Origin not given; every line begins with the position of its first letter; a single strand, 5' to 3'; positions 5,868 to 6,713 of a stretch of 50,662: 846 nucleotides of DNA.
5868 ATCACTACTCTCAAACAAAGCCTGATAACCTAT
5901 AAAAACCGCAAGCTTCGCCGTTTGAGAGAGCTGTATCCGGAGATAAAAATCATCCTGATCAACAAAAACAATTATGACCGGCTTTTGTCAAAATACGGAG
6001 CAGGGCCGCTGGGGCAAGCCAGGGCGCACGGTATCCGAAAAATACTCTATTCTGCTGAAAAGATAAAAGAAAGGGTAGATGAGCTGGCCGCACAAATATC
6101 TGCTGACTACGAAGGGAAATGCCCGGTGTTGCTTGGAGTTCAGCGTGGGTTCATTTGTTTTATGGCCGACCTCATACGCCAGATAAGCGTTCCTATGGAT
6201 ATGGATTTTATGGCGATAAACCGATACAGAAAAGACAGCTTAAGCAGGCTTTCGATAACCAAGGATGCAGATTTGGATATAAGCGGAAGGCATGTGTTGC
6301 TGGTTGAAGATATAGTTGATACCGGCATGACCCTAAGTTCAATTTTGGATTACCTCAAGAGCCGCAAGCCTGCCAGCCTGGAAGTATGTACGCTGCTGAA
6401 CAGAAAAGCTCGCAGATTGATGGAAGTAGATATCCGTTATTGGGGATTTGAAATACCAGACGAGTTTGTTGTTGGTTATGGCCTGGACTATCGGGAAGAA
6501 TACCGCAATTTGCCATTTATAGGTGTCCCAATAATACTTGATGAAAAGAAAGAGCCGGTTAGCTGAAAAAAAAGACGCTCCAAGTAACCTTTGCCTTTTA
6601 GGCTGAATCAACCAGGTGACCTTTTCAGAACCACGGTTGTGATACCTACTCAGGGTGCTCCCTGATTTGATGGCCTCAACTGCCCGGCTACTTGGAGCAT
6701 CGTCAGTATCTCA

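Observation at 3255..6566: archease-RtcB operon continues into a GAF / PD-(D/E)xK-like / HPRT triple-domain fusion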

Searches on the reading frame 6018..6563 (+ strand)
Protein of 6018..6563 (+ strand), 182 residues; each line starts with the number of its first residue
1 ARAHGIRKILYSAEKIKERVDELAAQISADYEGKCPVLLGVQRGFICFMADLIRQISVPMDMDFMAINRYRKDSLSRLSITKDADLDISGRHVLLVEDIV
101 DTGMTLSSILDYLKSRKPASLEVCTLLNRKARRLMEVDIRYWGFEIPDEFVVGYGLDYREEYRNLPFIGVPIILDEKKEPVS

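Call 55: search_solved_structures(query=window:6018-6563:+, max_evalue=1e-10, show_alignments=2)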
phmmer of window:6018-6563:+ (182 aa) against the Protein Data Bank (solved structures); distinct sequences matched with E-value up to 1e-10: 55.
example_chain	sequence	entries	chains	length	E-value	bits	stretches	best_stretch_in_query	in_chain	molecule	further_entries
1r3u_A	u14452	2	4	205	1.3e-50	174.9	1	5-170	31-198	Hypoxanthine-guanine phosphoribosyltransferase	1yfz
2geb_A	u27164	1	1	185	1.7e-50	174.5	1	5-170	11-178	Hypoxanthine-guanine phosphoribosyltransferase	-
3acb_A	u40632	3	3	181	2.9e-48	167.3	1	9-168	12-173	Hypoxanthine-guanine phosphoribosyltransferase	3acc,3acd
4pfq_A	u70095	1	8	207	5e-47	163.2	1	6-170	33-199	Hypoxanthine phosphoribosyltransferase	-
6d9q_A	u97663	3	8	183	1.2e-46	162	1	5-170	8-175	Hypoxanthine phosphoribosyltransferase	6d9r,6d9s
3h83_A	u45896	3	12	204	1.8e-46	161.5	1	5-170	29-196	Hypoxanthine phosphoribosyltransferase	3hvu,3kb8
1j7j_A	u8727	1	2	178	4.6e-45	156.8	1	10-176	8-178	hypoxanthine phosphoribosyltransferase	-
1g9s_A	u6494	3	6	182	1.2e-44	155.5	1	9-176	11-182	HYPOXANTHINE PHOSPHORIBOSYLTRANSFERASE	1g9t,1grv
3ohp_A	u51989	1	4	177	1.4e-44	155.2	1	8-173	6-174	Hypoxanthine phosphoribosyltransferase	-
5knr_A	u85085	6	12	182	2.7e-44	154.3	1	9-176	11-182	Hypoxanthine-guanine phosphoribosyltransferase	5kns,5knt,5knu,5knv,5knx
4rqa_A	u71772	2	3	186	1e-43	152.5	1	5-170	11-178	Hypoxanthine phosphoribosyltransferase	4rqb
3o7m_A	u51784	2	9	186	2.3e-43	151.3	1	6-173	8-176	Hypoxanthine phosphoribosyltransferase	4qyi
8cag_A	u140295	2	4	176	4.6e-43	150.3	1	10-174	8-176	Hypoxanthine phosphoribosyltransferase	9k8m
4lyy_A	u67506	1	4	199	4.8e-43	150.3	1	8-174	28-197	Hypoxanthine phosphoribosyltransferase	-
1hgx_A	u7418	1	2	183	9.1e-41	142.8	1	6-170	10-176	HYPOXANTHINE-GUANINE-XANTHINE PHOSPHORIBOSYLTRANSFERASE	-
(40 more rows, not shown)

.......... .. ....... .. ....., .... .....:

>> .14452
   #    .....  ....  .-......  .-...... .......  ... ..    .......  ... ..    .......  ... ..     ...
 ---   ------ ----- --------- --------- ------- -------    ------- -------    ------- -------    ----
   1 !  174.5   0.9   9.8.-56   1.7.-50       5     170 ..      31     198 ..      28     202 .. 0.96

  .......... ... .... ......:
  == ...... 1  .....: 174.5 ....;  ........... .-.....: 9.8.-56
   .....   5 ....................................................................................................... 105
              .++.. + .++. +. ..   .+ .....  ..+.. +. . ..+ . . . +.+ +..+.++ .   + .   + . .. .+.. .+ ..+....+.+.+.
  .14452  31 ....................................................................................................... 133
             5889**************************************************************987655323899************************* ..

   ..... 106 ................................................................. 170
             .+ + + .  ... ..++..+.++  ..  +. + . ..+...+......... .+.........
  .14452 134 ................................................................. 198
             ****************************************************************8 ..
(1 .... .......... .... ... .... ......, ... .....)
